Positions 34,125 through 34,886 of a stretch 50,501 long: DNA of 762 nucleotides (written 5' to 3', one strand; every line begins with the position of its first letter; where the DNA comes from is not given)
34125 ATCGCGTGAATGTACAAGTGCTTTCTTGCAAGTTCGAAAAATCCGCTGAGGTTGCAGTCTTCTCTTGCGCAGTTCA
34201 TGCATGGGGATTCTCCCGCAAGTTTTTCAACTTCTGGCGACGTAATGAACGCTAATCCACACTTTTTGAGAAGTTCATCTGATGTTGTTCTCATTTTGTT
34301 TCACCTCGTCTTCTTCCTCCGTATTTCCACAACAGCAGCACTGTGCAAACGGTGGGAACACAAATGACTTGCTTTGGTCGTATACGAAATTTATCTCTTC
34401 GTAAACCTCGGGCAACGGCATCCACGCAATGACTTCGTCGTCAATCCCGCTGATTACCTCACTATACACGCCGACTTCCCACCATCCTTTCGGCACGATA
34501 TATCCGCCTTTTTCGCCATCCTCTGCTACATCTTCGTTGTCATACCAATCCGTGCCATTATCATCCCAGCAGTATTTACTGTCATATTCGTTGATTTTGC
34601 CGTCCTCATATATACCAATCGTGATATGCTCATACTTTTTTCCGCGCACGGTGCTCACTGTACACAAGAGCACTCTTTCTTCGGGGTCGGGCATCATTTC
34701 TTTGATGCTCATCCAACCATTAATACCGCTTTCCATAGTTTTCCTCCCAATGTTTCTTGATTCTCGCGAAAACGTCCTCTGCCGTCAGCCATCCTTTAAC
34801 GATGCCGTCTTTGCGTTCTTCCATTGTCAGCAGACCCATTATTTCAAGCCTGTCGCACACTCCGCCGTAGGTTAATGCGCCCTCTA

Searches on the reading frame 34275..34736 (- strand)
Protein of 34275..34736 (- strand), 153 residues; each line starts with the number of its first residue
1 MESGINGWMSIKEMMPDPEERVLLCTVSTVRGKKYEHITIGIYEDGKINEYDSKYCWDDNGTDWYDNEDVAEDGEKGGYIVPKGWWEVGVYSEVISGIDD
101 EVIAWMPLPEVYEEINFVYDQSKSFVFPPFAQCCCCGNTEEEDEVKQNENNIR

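Call 55: search_protein_families(library=pfam, proteins=[window:34275-34736:-], max_evalue=0.0001)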
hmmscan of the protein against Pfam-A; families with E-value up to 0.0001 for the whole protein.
window:34275-34736:- (153 aa): 1 family
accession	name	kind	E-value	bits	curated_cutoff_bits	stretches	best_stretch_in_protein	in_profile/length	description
PF04448.17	DUF551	-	5.6e-06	27.6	22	0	7-110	1-65/68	Protein of unknown function (DUF551)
